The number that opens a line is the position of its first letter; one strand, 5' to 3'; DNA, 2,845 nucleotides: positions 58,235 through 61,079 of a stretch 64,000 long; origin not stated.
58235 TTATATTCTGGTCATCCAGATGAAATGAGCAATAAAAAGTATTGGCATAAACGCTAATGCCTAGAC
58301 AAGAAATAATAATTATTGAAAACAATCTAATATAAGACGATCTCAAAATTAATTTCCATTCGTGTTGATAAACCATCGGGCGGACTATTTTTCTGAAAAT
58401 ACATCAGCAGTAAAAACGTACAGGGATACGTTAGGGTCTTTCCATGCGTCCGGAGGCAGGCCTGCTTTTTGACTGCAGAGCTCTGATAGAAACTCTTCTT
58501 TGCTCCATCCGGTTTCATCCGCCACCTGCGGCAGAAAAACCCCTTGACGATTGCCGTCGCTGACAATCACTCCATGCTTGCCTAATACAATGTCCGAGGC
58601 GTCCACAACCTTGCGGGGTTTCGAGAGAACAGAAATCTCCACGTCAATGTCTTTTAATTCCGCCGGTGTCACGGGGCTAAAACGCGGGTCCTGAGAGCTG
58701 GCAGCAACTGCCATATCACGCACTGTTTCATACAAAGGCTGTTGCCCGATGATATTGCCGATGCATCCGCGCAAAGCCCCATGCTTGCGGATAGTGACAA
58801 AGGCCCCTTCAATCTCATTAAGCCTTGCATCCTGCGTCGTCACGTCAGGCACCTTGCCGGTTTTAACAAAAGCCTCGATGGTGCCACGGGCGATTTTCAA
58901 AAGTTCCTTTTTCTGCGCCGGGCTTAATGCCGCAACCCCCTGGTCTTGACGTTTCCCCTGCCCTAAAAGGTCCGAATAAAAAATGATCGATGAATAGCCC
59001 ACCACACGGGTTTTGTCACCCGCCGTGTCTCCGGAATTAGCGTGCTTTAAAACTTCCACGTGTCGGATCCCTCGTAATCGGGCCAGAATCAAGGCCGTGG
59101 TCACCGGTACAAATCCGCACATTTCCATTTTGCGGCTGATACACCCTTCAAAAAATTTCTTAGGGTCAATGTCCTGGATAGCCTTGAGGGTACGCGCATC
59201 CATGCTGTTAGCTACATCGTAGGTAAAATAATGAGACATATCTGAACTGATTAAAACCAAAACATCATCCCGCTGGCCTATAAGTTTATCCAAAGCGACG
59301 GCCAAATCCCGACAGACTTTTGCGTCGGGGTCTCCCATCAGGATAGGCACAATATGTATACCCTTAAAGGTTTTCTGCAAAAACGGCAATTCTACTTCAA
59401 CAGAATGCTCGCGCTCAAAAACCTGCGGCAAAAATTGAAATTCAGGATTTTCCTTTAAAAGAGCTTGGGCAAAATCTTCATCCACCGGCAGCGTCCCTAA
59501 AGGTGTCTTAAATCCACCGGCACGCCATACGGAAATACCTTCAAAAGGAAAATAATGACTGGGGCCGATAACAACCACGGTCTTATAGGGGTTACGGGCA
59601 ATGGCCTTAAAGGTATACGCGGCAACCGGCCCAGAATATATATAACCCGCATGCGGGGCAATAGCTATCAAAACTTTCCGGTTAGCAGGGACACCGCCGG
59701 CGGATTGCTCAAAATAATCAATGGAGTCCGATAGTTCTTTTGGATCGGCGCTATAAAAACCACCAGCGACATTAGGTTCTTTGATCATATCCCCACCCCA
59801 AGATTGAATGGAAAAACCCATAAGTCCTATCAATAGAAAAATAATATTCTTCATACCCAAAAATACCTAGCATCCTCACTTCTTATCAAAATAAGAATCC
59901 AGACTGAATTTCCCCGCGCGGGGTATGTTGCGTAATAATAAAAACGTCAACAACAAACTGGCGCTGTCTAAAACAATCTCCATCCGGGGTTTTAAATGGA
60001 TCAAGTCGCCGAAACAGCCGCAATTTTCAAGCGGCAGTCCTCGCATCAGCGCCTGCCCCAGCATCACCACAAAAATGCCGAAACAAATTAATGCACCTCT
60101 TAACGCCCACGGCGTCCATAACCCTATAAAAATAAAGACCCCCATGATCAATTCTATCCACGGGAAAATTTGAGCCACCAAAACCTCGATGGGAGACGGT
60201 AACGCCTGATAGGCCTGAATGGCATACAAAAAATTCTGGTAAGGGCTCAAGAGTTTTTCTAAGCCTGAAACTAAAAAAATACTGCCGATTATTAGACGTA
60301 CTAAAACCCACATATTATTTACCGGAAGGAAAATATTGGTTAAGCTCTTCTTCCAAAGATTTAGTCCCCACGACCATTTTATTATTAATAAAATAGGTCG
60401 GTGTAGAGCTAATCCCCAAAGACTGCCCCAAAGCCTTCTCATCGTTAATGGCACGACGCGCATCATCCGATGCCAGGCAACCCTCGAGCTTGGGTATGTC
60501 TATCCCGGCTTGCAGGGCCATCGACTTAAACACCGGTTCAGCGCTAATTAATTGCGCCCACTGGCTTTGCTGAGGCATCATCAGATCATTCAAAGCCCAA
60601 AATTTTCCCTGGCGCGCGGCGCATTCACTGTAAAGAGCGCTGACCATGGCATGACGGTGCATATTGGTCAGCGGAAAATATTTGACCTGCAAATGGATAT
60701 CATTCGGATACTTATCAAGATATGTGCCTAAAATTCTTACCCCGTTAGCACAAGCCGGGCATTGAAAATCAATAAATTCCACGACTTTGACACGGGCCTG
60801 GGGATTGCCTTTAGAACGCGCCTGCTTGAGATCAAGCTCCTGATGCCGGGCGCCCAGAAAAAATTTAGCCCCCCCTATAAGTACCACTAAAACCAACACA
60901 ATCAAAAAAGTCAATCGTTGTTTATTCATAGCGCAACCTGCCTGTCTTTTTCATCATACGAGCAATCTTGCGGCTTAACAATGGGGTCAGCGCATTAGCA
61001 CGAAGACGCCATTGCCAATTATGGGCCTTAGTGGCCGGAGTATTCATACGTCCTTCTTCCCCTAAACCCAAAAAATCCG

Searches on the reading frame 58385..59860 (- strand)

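Call 54: search_protein_families(library=pfam, proteins=[window:58385-59860:-], max_evalue=0.001)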
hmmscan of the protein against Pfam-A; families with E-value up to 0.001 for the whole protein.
window:58385-59860:- (491 aa): 2 families
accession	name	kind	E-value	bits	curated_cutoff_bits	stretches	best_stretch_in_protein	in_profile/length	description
PF01875.22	Memo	-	6.2e-67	226.1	27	1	28-292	1-268/269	Memo-like protein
PF01871.22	AMMECR1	-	3.3e-56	189.8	25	1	321-488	1-168/168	AMMECR1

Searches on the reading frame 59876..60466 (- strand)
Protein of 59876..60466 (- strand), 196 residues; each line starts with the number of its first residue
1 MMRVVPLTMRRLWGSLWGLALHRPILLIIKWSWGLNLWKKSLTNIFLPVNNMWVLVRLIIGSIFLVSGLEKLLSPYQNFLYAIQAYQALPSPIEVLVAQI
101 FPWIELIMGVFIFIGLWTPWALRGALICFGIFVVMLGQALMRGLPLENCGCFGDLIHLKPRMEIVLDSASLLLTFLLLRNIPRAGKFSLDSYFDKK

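Call 54: search_protein_families(library=pfam, proteins=[window:59876-60466:-], max_evalue=0.001)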
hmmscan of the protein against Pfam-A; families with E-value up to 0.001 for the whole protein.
window:59876-60466:- (196 aa): 2 families
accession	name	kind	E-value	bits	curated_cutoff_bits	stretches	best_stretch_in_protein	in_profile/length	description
PF07291.16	MauE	-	8.9e-21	75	27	1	54-178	6-126/128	Methylamine utilisation protein MauE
PF07681.17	DoxX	-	1.1e-08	36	23.6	1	53-124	2-71/85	DoxX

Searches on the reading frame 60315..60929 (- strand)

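Call 54: search_protein_families(library=pfam, proteins=[window:60315-60929:-], max_evalue=0.001)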
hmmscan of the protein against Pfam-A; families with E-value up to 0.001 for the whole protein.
window:60315-60929:- (204 aa): 3 families
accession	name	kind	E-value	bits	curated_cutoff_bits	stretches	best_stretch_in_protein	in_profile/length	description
PF13462.12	Thioredoxin_4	-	3.7e-21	76.5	23.2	1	39-194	7-158/165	Thioredoxin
PF01323.26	DSBA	-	1.8e-15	57.7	25.6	1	126-194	117-185/191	DSBA-like thioredoxin domain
PF13743.12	Thioredoxin_5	-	0.00052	20.2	27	0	116-187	96-169/186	Thioredoxin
